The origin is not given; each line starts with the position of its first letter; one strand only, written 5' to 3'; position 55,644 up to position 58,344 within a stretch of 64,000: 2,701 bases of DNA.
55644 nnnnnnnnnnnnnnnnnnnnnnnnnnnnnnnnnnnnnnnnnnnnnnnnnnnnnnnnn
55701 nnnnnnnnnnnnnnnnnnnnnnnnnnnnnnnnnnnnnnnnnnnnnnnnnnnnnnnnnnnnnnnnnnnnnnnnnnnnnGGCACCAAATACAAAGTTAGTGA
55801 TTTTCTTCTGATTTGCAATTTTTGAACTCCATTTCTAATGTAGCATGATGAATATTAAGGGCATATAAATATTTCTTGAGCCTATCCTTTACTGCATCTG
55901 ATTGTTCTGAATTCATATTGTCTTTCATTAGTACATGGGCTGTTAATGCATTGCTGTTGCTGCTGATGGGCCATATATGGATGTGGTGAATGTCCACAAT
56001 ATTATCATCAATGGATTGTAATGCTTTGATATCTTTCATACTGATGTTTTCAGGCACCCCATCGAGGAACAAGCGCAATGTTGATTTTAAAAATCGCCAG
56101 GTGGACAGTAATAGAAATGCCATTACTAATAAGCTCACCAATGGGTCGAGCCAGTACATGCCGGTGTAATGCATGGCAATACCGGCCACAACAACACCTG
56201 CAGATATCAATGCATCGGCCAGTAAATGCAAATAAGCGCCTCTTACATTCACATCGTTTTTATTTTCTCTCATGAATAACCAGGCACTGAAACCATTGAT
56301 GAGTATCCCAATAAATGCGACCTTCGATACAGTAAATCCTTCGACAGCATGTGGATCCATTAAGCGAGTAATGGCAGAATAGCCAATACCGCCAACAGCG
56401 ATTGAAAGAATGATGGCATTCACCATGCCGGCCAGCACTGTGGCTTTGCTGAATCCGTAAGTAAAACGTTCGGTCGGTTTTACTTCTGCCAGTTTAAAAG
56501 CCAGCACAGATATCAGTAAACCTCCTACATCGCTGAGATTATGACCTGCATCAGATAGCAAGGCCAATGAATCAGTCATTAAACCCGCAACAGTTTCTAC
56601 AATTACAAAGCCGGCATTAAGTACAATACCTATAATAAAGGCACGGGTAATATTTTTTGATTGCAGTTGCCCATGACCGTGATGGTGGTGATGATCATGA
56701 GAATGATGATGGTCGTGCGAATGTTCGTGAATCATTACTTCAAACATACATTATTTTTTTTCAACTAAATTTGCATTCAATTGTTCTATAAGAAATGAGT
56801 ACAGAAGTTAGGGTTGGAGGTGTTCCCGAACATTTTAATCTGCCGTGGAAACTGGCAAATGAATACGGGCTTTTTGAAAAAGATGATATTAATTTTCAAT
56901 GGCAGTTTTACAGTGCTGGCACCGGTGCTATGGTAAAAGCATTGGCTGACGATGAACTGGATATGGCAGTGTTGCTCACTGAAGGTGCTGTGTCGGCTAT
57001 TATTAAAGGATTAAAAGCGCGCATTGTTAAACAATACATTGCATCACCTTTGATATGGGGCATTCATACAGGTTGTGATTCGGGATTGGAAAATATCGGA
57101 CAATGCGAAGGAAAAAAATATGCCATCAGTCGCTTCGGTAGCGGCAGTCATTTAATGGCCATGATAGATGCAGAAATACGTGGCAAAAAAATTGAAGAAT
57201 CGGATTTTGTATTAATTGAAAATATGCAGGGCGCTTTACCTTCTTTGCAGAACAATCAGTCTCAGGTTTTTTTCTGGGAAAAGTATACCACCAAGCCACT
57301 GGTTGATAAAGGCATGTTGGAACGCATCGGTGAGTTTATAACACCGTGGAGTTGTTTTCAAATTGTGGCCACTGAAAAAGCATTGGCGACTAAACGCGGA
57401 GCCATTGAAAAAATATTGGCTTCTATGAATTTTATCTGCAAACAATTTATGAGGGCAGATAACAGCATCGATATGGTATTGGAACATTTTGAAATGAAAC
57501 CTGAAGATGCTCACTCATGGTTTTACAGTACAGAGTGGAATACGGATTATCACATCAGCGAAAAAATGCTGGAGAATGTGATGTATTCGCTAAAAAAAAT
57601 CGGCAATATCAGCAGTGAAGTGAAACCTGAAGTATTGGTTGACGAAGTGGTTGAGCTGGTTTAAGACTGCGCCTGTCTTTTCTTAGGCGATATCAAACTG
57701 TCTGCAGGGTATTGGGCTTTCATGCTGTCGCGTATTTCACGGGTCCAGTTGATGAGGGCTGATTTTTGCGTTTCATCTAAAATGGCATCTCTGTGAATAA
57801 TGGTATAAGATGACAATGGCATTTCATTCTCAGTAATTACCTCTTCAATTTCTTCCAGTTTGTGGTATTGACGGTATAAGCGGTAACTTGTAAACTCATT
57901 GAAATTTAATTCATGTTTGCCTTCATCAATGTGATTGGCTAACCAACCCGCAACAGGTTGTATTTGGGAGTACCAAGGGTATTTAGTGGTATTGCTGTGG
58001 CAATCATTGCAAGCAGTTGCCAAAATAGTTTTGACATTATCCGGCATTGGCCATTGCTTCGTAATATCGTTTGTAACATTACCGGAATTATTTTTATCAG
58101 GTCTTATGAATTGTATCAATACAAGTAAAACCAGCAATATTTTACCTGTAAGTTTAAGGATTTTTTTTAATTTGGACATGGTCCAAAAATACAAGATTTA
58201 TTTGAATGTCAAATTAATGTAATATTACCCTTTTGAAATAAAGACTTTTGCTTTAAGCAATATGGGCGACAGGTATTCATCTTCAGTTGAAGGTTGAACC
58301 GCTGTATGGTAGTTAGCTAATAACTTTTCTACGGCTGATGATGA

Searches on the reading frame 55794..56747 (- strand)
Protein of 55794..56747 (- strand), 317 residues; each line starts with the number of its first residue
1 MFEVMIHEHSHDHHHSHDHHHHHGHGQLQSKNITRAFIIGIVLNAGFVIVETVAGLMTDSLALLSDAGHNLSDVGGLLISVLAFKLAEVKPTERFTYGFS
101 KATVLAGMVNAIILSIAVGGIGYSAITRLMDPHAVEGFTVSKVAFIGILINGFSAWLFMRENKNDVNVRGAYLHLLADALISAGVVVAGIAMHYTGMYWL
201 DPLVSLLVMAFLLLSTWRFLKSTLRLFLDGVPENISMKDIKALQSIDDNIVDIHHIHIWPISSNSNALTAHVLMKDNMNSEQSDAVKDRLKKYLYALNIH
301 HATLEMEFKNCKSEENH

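Call 3: search_protein_families(library=ncbifam, proteins=[window:55794-56747:-], max_evalue=0.01)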
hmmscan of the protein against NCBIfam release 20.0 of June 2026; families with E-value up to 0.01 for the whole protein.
window:55794-56747:- (317 aa): 10 families
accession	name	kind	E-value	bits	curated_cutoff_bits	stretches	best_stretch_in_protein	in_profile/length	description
TIGR01297.1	CDF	superfamily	1.7e-70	237.5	82.35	1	35-308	3-282/285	cation diffusion facilitator family transporter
NF002923.0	PRK03557.1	equivalog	2.7e-62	210.8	408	1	19-315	3-298/313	CDF family zinc transporter ZitB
NF033827.1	CDF_efflux_DmeF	equivalog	3.1e-36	125.3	250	2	30-162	12-144/309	CDF family Co(II)/Ni(II) efflux transporter DmeF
NF052621.1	MngEfTpMntE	equivalog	6.9e-23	81.5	500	1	38-296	7-268/293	manganese efflux transporter MntE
NF050169.1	CatEfflxFieF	equivalog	1.6e-16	60.4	420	1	42-295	13-267/282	cation efflux pump FieF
NF033615.1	CDF_MamM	equivalog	1.7e-15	57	350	1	37-295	12-273/290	magnetosome biogenesis CDF transporter MamM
NF052602.1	Zn_efflux_Cdf31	equivalog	4.1e-15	55.9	460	1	31-275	4-256/299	CDF family zinc efflux transporter Cdf31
NF007064.0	PRK09509.1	equivalog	8.6e-15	54.5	447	1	30-294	6-271/300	CDF family cation-efflux transporter FieF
NF033616.1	CDF_MamB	equivalog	4.5e-14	52.6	350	1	39-302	11-274/284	magnetosome biogenesis CDF transporter MamB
NF040994.1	MamV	equivalog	2.8e-06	26.7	500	1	47-292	24-269/319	CDF transporter MamV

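Call 4: search_protein_families(library=pfam, proteins=[window:55794-56747:-], max_evalue=0.01)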
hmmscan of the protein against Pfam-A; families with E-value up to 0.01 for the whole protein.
window:55794-56747:- (317 aa): 2 families
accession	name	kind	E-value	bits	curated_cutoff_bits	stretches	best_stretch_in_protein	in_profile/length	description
PF01545.26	Cation_efflux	-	1.4e-40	139.7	26.6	1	38-226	2-196/198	Cation efflux family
PF16916.11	ZT_dimer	-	1.2e-07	32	26.7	1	241-307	11-76/78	Dimerisation domain of Zinc Transporter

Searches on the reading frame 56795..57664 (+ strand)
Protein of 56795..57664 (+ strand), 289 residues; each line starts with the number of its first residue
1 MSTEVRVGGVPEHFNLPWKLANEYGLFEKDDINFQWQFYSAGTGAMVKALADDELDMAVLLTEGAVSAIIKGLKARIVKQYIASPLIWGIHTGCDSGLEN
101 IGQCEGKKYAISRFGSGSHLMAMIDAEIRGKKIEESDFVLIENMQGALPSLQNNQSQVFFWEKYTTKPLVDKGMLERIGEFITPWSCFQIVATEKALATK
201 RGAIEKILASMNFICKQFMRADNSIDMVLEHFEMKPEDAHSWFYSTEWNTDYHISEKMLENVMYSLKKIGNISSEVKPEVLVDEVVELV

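Call 3: search_protein_families(library=ncbifam, proteins=[window:56795-57664:+], max_evalue=0.01)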
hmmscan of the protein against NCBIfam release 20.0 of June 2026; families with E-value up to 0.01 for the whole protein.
window:56795-57664:+ (289 aa): 1 family
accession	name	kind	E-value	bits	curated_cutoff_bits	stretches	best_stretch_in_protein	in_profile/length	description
TIGR01728.1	SsuA_fam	subfamily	1.1e-07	31.4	163.5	1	5-135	1-133/290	aliphatic sulfonate ABC transporter substrate-binding protein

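Call 4: search_protein_families(library=pfam, proteins=[window:56795-57664:+], max_evalue=0.01)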
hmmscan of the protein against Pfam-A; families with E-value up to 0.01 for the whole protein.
window:56795-57664:+ (289 aa): 3 families
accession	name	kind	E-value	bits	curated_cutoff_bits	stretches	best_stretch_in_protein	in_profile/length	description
PF22384.1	PBP2_Ca3427_like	-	7.8e-14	52.3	27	1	88-180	1-94/95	Ca3427-like PBP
PF09084.16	NMT1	-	3.8e-05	24.1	20.5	1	20-182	9-172/216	NMT1/THI5 like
PF13379.11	NMT1_2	-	0.0026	18.1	24.7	1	3-73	6-74/252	NMT1-like family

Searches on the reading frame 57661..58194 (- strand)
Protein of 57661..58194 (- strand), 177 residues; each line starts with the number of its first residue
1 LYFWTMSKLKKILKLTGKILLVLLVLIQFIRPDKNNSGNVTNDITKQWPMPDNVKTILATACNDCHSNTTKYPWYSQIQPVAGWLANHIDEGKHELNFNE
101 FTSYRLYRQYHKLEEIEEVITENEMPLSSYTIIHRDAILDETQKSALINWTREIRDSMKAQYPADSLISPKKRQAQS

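Call 3: search_protein_families(library=ncbifam, proteins=[window:57661-58194:-], max_evalue=0.01)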
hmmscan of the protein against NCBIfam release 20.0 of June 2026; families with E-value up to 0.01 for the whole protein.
window:57661-58194:- (177 aa): 0 families

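Call 4: search_protein_families(library=pfam, proteins=[window:57661-58194:-], max_evalue=0.01)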
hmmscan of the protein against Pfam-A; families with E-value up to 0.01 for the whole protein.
window:57661-58194:- (177 aa): 2 families
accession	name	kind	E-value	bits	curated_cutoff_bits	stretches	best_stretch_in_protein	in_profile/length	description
PF14376.11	Haem_bd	-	1e-45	155.4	27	1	23-152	2-132/133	Haem-binding domain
PF14599.11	zinc_ribbon_6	-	0.0053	17.1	27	0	45-71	14-42/59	Zinc-ribbon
